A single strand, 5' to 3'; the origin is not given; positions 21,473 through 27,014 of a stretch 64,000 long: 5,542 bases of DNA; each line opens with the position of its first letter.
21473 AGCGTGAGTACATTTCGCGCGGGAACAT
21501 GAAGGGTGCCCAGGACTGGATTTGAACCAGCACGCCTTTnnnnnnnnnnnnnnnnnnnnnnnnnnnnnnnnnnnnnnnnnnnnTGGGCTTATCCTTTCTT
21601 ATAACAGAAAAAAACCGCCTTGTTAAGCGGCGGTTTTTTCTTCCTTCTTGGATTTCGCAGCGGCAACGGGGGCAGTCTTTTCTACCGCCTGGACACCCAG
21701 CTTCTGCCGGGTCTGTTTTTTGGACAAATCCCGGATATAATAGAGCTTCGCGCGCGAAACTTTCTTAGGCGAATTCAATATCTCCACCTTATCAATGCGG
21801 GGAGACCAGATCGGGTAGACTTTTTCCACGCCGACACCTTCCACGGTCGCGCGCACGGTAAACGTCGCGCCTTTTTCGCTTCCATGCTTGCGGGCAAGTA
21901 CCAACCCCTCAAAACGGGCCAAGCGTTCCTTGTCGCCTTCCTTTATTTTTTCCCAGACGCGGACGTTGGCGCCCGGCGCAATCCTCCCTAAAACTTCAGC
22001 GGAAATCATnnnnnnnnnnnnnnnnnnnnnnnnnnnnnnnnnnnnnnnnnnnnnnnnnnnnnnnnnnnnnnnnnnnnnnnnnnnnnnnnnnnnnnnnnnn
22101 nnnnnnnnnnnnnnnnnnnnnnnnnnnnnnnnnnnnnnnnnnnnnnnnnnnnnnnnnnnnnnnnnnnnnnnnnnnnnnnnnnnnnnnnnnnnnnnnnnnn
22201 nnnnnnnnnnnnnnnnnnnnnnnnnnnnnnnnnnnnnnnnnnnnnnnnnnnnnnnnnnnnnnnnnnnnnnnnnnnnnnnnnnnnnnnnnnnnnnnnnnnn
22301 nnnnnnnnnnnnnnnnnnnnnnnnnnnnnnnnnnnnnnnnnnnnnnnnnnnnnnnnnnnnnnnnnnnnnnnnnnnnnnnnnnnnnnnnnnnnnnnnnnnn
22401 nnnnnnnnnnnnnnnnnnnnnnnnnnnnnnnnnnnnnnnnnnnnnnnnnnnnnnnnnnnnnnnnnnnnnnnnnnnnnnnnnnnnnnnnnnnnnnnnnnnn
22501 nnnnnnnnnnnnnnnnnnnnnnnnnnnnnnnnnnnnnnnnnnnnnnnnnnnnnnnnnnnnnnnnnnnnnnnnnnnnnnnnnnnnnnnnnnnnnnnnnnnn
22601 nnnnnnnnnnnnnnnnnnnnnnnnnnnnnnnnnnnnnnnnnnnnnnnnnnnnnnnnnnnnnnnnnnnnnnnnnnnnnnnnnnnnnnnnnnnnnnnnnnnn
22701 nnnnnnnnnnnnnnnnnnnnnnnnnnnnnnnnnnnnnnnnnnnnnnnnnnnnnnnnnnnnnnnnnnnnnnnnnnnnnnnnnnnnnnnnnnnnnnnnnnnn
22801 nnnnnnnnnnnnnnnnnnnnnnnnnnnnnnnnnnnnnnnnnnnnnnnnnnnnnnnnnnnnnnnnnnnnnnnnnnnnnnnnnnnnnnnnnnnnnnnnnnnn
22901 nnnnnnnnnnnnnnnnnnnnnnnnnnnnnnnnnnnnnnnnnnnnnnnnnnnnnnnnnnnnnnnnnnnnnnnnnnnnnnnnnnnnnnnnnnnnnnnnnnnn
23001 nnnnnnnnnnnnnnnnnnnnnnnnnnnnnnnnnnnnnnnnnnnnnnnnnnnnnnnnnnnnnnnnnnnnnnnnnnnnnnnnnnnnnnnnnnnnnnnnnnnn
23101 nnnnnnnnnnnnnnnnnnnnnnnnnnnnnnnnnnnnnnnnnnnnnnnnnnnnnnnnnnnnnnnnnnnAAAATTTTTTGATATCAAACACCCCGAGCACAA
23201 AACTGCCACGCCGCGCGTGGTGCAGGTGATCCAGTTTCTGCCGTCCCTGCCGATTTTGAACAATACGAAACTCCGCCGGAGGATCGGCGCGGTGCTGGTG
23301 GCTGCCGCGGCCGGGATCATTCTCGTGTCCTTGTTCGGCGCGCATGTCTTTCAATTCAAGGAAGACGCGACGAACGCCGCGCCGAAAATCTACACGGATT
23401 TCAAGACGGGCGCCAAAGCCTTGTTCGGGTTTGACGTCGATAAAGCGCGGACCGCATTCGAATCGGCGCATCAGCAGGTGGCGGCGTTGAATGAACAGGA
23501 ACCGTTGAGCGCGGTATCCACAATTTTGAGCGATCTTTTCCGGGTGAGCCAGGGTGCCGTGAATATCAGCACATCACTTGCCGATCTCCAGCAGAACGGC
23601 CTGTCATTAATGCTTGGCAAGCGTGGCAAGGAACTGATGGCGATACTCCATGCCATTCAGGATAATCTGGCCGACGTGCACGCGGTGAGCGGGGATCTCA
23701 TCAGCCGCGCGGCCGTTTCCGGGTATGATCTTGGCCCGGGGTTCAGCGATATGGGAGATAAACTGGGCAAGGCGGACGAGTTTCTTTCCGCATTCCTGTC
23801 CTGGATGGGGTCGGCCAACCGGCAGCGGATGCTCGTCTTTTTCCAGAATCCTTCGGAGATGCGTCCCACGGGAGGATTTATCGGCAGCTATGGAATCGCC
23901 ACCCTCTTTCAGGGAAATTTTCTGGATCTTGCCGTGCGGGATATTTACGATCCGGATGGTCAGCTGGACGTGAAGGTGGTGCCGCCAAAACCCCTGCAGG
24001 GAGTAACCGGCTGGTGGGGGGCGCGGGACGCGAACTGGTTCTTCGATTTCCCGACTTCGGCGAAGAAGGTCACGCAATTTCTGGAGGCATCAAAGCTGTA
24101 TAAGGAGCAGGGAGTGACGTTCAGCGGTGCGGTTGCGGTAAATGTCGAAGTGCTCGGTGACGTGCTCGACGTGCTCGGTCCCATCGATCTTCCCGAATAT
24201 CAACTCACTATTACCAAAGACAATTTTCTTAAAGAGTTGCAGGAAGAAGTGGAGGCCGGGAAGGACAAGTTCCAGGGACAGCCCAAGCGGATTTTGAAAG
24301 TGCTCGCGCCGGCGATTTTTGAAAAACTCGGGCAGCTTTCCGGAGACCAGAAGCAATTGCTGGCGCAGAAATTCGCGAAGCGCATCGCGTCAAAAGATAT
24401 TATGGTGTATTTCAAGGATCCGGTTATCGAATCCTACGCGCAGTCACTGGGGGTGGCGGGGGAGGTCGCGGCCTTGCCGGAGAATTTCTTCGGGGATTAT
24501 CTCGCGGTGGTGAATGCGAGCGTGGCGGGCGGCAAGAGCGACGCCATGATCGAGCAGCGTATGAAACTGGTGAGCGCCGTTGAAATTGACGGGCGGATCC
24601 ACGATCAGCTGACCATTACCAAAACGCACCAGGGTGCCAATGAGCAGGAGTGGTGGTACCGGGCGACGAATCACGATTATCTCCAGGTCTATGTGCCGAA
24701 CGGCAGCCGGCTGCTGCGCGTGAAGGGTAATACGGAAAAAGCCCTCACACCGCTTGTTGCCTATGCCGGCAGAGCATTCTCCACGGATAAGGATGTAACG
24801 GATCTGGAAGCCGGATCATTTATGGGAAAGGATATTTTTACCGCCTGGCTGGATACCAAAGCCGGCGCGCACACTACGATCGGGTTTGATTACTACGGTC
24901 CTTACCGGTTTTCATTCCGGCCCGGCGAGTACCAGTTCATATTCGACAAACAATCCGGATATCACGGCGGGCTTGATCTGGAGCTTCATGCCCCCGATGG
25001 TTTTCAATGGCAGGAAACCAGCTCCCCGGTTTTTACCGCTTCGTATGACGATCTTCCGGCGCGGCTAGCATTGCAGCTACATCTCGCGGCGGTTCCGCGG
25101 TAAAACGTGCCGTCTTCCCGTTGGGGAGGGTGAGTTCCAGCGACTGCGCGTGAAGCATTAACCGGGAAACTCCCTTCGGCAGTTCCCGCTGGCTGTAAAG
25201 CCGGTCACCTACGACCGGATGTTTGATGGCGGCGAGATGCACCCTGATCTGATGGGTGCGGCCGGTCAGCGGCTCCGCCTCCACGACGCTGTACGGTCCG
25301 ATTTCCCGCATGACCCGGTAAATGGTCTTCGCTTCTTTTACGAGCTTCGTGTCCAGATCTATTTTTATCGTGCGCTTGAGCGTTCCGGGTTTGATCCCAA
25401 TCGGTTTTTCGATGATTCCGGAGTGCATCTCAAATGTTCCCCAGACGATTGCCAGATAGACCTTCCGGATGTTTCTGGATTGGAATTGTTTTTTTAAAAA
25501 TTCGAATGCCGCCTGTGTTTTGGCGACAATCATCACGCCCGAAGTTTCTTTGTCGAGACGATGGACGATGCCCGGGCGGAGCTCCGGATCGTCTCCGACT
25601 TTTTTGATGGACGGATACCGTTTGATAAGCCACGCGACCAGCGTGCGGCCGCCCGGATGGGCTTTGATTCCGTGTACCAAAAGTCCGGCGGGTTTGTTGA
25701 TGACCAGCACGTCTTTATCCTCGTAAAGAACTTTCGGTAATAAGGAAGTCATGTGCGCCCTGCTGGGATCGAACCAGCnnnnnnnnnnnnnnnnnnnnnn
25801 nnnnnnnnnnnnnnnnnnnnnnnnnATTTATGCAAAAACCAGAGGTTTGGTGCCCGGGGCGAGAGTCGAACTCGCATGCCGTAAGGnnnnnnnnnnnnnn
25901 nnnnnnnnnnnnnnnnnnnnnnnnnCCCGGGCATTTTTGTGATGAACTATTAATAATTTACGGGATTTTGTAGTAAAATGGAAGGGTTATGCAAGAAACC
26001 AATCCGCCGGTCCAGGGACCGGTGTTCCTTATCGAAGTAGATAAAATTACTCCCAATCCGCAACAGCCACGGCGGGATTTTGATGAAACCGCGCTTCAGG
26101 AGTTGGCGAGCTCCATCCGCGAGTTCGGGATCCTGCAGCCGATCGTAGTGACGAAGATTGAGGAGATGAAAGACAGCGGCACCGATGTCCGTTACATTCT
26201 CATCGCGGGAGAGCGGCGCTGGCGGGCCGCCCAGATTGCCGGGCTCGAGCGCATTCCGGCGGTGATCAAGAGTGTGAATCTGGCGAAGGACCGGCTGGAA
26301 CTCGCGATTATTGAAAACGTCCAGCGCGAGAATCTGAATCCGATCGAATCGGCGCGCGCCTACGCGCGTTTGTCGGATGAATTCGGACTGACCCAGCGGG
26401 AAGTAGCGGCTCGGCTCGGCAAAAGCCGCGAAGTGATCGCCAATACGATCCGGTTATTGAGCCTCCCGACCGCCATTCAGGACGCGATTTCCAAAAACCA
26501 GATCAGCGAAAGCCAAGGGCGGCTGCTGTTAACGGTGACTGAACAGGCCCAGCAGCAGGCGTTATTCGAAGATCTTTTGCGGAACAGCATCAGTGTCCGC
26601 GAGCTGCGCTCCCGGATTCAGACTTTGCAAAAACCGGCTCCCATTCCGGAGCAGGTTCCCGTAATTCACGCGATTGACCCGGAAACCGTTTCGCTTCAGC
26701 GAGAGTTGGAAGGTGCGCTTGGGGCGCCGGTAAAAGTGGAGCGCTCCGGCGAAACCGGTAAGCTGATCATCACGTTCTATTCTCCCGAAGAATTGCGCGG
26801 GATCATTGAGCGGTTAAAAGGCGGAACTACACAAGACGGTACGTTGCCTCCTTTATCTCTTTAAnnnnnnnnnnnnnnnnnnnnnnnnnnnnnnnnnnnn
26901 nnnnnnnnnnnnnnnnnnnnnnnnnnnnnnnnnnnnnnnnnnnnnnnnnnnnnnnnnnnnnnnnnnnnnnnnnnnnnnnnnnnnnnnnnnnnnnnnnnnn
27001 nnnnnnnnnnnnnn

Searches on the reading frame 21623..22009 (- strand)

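Call 78: search_protein_families(library=pfam, proteins=[window:21623-22009:-], max_evalue=0.001)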
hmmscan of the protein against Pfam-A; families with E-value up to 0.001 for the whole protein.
window:21623-22009:- (128 aa): 1 family
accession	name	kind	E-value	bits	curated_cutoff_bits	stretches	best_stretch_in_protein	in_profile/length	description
PF01245.26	Ribosomal_L19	-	5.9e-29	100.7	22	1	8-102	16-108/111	Ribosomal protein L19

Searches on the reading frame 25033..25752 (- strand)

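Call 78: search_protein_families(library=pfam, proteins=[window:25033-25752:-], max_evalue=0.001)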
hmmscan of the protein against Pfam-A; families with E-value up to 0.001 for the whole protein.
window:25033-25752:- (239 aa): 1 family
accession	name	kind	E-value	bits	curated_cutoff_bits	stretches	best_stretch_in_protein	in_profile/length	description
PF00849.27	PseudoU_synth_2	-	5.5e-33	114.8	26.8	1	14-175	1-152/152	RNA pseudouridylate synthase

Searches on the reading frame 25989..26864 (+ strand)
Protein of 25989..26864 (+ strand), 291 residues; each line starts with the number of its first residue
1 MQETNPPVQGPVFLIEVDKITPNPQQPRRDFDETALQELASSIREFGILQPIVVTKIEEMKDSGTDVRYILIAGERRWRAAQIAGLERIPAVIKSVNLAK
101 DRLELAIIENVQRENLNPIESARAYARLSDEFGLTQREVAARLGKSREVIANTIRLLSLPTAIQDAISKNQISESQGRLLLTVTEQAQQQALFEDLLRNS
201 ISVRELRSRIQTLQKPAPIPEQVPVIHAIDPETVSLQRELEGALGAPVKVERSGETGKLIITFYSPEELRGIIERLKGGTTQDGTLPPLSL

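Call 78: search_protein_families(library=pfam, proteins=[window:25989-26864:+], max_evalue=0.001)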
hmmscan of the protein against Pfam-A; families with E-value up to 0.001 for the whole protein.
window:25989-26864:+ (291 aa): 3 families
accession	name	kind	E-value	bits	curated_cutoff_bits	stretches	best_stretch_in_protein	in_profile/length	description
PF17762.8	HTH_ParB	-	2.3e-32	111.6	22.6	1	114-214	1-101/102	ParB HTH domain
PF02195.25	ParB_N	-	9.1e-31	106.2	26.3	1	15-112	6-95/95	ParB N-terminal domain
PF23552.2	ParB_C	-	1.7e-10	40.6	23.8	1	230-277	2-50/50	ParB dimerisation domain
